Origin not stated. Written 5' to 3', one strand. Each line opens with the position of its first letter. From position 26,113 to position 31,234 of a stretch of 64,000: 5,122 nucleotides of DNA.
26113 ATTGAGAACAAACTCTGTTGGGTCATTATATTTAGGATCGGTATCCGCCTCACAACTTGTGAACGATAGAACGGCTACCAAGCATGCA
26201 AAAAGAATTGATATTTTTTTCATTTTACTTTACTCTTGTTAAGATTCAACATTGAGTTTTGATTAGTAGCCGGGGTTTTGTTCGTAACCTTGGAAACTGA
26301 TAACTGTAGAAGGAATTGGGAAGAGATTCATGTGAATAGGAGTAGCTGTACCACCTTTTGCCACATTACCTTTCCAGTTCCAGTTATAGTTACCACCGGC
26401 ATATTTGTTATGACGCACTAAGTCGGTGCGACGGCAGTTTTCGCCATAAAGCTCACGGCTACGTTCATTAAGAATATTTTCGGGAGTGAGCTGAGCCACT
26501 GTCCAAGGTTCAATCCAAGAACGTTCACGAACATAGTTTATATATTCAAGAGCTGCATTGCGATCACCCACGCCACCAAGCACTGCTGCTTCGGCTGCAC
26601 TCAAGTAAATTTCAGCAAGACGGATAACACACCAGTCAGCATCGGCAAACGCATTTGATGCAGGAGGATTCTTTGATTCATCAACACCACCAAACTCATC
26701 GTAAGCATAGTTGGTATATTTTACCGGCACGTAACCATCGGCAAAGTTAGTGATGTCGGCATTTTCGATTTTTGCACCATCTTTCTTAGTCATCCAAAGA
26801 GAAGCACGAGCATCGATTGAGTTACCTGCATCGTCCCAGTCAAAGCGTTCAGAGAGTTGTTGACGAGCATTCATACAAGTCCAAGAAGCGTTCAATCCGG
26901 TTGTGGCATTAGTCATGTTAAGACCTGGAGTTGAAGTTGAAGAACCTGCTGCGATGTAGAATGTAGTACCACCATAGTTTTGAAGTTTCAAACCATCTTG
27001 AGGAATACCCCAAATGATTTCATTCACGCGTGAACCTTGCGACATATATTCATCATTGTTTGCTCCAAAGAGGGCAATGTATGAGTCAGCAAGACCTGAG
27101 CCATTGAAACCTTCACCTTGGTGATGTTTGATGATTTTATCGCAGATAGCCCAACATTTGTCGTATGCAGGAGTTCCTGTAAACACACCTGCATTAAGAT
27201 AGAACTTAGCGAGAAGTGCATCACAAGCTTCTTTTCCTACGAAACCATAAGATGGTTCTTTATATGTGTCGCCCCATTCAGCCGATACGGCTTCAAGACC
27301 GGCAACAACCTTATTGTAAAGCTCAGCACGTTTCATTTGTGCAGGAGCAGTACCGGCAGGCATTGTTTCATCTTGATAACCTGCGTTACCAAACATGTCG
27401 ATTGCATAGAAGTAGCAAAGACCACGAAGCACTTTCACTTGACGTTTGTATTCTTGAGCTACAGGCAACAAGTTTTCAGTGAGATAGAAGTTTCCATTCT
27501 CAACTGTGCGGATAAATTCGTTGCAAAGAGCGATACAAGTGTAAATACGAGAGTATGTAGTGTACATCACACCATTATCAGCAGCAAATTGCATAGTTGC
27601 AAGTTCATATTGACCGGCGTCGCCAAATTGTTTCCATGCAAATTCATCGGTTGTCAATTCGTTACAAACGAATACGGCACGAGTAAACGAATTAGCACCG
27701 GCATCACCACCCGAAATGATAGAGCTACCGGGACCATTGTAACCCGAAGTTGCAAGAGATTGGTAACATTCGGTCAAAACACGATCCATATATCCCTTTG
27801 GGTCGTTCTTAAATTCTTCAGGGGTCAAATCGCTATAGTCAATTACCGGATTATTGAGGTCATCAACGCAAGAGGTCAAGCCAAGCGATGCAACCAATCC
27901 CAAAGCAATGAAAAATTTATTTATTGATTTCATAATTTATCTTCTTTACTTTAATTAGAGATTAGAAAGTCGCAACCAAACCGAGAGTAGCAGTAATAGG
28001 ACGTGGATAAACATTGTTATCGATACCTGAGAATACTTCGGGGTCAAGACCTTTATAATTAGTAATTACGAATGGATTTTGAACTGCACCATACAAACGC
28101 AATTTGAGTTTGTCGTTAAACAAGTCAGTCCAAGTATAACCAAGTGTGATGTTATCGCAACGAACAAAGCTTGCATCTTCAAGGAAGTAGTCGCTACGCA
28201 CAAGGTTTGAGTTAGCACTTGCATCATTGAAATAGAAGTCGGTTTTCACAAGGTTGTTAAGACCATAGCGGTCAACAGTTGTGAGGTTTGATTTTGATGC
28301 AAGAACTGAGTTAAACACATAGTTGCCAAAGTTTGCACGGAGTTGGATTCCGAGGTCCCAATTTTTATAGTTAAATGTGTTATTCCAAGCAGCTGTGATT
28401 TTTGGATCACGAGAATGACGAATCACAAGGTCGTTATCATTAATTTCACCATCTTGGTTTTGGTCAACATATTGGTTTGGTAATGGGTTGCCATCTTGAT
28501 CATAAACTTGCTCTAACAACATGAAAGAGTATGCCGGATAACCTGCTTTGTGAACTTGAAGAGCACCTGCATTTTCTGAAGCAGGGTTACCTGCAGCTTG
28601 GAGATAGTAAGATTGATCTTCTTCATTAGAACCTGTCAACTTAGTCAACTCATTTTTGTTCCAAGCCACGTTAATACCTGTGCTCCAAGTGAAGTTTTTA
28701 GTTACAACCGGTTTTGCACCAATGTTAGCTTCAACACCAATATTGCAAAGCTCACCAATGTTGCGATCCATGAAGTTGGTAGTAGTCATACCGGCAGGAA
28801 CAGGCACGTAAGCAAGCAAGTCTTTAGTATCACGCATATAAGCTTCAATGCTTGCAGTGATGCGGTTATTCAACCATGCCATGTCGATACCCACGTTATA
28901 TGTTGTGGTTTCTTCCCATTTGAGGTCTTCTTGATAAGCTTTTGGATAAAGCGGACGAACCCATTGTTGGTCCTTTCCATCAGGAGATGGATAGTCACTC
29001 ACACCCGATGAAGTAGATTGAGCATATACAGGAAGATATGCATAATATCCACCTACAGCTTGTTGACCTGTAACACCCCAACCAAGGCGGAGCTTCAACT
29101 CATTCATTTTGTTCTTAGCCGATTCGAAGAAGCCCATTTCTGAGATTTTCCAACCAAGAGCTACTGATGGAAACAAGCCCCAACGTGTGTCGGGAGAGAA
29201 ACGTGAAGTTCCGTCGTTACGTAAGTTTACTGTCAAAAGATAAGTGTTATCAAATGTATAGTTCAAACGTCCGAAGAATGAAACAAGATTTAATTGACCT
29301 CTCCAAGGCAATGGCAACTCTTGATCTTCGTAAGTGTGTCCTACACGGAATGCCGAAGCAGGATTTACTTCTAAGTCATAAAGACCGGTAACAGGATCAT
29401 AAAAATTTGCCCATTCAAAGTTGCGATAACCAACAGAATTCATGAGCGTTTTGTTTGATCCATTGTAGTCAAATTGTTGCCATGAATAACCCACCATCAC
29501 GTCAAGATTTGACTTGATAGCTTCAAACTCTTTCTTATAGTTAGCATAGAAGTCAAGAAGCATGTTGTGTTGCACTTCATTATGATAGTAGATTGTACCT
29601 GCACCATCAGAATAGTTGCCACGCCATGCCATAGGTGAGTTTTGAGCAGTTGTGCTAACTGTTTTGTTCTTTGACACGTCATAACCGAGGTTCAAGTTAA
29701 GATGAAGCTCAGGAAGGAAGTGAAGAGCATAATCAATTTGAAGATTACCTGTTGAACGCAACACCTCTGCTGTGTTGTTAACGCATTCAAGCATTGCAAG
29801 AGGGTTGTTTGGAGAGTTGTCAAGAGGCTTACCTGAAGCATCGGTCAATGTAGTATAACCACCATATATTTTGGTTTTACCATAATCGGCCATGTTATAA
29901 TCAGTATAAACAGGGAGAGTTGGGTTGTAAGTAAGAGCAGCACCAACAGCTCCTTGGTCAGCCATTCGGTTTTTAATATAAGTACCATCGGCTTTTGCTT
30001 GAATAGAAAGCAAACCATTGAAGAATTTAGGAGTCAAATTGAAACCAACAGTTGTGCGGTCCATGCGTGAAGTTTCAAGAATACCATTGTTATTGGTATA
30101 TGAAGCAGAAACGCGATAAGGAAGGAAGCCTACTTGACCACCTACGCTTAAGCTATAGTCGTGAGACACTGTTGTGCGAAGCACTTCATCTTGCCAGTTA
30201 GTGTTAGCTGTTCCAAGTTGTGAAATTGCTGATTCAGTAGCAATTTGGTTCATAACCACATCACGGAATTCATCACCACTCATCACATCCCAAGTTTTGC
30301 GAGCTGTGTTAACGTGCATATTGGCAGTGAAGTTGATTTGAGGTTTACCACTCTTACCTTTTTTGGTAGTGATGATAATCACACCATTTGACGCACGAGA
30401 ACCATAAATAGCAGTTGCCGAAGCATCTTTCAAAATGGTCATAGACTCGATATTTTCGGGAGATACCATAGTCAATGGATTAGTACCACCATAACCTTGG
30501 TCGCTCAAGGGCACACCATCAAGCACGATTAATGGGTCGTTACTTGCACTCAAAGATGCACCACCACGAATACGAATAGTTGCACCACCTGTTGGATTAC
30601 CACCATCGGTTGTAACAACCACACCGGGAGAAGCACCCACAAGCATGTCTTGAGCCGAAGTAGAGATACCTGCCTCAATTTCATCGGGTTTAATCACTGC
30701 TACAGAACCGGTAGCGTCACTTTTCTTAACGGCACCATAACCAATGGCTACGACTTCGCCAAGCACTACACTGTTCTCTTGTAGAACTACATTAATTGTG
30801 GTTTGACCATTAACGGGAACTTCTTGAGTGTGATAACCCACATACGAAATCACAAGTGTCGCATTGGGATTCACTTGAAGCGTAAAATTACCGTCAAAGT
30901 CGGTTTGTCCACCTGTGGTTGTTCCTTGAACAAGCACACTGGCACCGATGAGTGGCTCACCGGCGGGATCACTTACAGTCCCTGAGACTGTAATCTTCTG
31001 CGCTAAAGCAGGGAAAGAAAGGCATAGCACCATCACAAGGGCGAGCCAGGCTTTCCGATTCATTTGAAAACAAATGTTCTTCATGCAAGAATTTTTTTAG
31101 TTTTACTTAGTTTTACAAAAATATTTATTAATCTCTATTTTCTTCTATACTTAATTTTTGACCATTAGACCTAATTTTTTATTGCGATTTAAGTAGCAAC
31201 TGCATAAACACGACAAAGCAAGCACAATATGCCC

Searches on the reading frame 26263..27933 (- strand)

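Call 86: search_protein_families(library=ncbifam, proteins=[window:26263-27933:-], max_evalue=0.00001)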
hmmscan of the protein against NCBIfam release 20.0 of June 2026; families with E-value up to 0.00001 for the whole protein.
window:26263-27933:- (556 aa): 1 family
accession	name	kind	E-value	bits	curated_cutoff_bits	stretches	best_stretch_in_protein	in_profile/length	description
NF033071.0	SusD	exception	3.4e-83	279.8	725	2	3-364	3-343/558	starch-binding outer membrane lipoprotein SusD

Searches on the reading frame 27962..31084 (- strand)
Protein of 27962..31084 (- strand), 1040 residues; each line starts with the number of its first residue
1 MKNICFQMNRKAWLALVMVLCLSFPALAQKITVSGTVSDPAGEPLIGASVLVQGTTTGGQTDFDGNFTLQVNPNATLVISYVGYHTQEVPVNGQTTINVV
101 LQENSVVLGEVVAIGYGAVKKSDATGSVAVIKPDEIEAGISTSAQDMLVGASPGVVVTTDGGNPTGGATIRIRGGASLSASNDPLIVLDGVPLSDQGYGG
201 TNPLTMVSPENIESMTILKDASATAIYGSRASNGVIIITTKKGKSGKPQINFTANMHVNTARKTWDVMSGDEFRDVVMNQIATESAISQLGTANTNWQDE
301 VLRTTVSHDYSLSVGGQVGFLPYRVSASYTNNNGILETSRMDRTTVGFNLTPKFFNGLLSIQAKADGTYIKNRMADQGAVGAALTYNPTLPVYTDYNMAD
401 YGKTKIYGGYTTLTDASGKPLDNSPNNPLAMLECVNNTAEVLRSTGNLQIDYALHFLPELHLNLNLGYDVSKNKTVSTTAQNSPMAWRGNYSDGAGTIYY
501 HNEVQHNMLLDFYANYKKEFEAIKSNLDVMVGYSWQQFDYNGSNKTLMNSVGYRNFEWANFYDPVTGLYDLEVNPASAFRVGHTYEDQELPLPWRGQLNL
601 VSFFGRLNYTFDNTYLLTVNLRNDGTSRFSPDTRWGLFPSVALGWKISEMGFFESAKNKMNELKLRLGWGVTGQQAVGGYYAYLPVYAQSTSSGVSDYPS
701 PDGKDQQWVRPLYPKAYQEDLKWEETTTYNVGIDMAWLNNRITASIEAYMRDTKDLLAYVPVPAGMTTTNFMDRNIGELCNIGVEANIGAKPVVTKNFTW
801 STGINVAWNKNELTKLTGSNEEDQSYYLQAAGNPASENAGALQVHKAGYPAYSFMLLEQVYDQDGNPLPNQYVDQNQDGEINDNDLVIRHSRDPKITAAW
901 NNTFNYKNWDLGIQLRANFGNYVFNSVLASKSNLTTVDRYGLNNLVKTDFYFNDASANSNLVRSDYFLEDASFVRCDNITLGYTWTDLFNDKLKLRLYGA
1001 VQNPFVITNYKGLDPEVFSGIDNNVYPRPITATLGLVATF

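Call 86: search_protein_families(library=ncbifam, proteins=[window:27962-31084:-], max_evalue=0.00001)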
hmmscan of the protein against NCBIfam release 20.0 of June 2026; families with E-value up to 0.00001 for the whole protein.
window:27962-31084:- (1040 aa): 3 families
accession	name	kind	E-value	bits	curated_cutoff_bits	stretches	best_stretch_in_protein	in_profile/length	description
TIGR04056.1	OMP_RagA_SusC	subfamily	2e-233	777.8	368.25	1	31-1040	1-981/981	SusC/RagA family TonB-linked outer membrane protein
TIGR04057.1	SusC_RagA_signa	signature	1.5e-18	66.3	46.2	1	212-241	2-31/31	SusC/RagA subfamily TonB-dependent outer membrane receptor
NF052649.1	TonRcptRhtA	equivalog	5.8e-08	31.4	1100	1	96-251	29-175/744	TonB-dependent siderophore receptor RhtA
